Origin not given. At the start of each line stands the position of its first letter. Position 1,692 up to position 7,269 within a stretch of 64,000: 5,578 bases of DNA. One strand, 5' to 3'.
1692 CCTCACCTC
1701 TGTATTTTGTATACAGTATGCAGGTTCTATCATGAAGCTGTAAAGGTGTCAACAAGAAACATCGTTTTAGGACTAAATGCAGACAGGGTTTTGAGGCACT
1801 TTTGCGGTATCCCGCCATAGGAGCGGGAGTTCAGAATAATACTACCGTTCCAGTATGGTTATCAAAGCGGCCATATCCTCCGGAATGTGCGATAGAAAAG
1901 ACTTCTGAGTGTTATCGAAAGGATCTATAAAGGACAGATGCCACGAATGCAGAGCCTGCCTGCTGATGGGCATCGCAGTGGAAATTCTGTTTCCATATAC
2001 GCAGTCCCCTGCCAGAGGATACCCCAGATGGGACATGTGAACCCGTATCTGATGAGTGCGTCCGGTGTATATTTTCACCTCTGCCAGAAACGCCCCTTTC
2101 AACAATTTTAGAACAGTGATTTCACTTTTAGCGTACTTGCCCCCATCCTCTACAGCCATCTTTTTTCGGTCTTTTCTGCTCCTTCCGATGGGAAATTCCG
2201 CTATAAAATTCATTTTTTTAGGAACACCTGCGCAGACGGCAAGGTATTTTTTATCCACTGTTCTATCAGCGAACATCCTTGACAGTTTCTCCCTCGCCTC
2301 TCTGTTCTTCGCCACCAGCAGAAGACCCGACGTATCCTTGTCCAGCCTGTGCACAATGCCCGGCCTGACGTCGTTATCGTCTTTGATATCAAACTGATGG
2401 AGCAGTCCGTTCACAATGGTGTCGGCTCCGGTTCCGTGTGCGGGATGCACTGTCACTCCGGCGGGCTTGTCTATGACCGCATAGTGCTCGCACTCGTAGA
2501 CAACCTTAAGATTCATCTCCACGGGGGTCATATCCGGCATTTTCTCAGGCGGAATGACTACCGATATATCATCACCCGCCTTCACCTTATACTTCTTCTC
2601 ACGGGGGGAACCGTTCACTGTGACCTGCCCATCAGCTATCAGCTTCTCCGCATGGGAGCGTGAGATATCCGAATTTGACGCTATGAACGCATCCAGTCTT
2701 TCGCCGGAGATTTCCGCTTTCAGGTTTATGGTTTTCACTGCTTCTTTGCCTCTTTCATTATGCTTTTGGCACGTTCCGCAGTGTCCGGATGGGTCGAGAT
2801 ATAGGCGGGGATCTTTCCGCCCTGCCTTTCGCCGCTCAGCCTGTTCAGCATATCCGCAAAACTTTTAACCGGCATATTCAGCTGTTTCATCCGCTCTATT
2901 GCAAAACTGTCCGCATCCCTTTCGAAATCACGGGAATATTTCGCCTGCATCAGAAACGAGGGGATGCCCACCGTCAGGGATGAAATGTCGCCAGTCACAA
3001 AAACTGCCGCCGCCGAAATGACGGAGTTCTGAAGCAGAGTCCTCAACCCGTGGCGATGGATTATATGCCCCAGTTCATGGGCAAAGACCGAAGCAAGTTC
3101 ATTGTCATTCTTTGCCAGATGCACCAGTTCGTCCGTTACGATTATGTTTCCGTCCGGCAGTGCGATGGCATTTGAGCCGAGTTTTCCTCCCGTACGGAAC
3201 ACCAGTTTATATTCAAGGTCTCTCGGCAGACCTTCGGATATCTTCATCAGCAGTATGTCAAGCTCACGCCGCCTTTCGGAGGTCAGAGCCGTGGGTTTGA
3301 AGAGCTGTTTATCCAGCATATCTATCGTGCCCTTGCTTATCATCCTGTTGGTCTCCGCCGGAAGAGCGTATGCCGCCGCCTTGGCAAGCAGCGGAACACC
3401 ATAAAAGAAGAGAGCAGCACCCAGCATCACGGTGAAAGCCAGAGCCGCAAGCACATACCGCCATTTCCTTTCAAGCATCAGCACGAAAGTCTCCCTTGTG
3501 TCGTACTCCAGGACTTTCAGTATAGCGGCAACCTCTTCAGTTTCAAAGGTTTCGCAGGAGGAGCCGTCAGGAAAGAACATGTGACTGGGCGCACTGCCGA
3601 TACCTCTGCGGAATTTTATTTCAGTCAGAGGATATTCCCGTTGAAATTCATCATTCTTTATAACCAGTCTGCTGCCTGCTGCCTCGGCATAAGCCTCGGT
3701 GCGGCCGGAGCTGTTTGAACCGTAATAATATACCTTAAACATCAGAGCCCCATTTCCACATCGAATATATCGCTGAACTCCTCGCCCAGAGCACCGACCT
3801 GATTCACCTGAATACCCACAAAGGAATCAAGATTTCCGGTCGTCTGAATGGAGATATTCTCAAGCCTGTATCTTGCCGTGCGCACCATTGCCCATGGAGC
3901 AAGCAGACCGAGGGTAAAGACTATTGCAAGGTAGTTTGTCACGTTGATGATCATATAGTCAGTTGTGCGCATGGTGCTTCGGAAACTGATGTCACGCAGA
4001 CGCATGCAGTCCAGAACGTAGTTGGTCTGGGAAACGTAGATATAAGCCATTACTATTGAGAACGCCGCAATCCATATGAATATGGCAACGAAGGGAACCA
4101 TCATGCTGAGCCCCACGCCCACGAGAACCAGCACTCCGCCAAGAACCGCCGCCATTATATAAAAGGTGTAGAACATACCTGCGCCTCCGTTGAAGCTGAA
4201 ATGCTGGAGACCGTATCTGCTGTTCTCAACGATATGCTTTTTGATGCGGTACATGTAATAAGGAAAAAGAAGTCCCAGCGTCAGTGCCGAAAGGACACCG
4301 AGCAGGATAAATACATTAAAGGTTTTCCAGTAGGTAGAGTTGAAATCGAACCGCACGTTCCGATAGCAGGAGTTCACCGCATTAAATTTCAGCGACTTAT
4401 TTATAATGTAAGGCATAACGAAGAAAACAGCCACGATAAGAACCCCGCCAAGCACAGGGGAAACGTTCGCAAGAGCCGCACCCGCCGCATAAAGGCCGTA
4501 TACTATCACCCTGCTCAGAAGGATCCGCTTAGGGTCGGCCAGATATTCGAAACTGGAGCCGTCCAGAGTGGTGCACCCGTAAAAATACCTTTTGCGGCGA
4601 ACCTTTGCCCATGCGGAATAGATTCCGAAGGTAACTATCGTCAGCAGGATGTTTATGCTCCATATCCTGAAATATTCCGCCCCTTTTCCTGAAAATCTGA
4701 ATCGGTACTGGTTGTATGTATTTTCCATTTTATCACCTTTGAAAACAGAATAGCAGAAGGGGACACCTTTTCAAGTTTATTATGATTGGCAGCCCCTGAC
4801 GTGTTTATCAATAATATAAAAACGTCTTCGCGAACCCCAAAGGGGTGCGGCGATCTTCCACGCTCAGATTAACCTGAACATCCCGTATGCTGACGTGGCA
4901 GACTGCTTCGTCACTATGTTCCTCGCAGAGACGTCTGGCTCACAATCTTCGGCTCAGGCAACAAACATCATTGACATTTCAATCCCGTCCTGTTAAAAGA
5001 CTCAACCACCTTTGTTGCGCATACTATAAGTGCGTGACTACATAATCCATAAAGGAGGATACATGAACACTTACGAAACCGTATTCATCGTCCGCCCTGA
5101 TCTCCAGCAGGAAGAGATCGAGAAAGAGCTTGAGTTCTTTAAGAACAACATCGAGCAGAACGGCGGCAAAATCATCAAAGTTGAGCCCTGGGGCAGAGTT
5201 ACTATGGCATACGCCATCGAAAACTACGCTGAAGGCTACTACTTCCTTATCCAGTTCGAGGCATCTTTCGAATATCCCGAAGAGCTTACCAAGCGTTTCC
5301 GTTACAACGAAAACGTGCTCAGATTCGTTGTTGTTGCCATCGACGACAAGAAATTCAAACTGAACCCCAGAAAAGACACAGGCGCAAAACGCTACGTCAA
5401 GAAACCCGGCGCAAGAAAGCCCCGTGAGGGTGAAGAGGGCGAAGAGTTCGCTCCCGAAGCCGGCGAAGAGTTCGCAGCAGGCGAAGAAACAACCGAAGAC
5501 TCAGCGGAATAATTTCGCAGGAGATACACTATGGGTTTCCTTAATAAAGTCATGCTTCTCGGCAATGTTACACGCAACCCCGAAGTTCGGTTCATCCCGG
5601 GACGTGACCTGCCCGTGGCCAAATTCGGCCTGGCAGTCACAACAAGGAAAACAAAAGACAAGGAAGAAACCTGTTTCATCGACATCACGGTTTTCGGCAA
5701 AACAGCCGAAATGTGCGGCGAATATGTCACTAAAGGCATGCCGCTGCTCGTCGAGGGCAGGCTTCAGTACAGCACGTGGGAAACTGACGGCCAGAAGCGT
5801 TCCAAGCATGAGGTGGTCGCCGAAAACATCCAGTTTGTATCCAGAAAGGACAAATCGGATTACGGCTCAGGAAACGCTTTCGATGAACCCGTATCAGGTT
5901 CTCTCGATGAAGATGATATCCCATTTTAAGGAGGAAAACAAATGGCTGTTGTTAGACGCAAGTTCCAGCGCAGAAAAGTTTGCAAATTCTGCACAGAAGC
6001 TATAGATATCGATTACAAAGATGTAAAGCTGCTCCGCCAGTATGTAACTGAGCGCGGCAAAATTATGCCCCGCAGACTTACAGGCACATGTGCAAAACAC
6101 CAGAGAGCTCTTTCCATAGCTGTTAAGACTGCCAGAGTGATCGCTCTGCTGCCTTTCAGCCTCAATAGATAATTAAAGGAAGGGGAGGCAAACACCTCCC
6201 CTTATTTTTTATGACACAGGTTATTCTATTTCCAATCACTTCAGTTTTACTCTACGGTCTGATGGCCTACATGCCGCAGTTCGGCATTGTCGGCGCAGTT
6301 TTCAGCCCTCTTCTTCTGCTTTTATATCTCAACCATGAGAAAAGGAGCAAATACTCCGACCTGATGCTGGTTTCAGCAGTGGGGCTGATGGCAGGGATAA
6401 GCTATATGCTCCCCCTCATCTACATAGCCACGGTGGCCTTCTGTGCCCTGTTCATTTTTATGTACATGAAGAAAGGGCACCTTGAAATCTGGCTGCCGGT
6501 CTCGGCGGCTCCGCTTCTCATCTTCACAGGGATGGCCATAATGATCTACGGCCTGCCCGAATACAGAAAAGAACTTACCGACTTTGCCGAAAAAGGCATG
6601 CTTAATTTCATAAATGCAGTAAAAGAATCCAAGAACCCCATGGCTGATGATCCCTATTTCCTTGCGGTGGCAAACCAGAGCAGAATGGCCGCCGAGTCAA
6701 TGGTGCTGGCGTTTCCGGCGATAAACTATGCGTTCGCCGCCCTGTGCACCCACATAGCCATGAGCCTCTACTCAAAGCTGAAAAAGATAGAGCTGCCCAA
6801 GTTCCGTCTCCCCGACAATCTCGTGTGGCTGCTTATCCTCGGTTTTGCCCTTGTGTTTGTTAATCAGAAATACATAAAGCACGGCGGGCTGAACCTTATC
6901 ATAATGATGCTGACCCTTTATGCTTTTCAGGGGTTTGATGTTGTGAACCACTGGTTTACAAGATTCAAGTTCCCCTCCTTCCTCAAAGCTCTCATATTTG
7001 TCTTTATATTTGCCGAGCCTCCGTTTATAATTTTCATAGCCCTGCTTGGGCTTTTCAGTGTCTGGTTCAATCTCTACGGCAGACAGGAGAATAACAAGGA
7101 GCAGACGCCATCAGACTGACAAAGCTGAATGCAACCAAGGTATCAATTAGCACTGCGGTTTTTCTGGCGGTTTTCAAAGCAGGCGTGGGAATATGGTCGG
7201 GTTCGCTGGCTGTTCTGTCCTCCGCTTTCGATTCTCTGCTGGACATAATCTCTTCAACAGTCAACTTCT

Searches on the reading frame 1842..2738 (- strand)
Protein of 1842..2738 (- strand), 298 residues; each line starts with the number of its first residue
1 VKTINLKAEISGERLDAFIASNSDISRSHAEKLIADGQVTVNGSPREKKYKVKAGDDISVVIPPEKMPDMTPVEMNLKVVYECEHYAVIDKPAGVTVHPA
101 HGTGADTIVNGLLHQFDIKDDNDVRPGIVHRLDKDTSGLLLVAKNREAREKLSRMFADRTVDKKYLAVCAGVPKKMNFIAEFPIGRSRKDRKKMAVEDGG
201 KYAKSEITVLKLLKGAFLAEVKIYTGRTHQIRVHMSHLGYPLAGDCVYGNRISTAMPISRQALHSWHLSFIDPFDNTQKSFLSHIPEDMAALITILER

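Call 16: search_protein_families(library=pfam, proteins=[window:1842-2738:-])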
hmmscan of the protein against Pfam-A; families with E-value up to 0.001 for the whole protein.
window:1842-2738:- (298 aa): 2 families
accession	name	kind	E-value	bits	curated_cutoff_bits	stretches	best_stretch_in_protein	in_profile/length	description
PF00849.27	PseudoU_synth_2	-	1.8e-34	119.6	26.8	1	85-237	1-152/152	RNA pseudouridylate synthase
PF01479.30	S4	-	6.2e-12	45.5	22.8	1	13-58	1-48/48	S4 domain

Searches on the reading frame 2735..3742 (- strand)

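Call 16: search_protein_families(library=pfam, proteins=[window:2735-3742:-])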
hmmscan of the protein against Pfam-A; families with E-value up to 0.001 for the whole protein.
window:2735-3742:- (335 aa): 2 families
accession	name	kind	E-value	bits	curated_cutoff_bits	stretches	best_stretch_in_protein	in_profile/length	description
PF01435.24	Peptidase_M48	-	1.2e-24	87.7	20.3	1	190-330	36-184/186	Peptidase family M48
PF23368.1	DUF7092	-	1.1e-07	32.7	24.5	1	1-75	1-74/77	Domain of unknown function (DUF7092)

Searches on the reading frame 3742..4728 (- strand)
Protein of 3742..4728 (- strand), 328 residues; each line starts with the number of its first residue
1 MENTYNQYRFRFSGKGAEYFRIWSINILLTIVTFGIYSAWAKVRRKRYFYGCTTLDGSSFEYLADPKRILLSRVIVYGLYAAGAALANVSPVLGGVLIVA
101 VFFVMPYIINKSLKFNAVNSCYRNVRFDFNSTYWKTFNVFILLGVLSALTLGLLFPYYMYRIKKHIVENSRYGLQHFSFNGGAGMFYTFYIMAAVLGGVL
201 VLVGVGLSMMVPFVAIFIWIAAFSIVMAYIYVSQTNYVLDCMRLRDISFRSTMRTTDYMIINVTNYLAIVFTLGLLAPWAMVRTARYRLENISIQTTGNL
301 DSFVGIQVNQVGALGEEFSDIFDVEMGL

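Call 16: search_protein_families(library=pfam, proteins=[window:3742-4728:-])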
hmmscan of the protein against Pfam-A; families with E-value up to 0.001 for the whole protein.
window:3742-4728:- (328 aa): 2 families
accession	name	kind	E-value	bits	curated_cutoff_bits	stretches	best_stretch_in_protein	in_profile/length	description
PF05987.18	DUF898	-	1.3e-97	327.4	28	1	8-321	2-336/336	Bacterial protein of unknown function (DUF898)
PF20403.5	DUF6693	-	0.00021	21.9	31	1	93-170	26-101/104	Family of unknown function (DUF6693)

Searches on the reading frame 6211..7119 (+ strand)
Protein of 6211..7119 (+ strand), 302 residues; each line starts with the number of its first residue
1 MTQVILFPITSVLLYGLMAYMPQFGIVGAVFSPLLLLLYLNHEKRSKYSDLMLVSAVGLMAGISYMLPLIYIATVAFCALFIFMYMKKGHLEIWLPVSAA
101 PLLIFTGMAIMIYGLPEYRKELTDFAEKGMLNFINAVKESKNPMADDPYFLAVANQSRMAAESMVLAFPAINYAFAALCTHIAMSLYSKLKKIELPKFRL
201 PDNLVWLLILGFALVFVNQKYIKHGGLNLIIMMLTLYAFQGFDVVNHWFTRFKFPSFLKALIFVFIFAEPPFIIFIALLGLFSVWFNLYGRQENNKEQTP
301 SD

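Call 16: search_protein_families(library=pfam, proteins=[window:6211-7119:+])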
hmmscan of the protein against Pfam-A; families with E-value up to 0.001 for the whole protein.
window:6211-7119:+ (302 aa): 1 family
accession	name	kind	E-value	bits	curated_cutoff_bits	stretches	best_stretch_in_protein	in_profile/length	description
PF09991.14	DUF2232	-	2.4e-20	73.3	27.8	1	10-282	3-288/290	Predicted membrane protein (DUF2232)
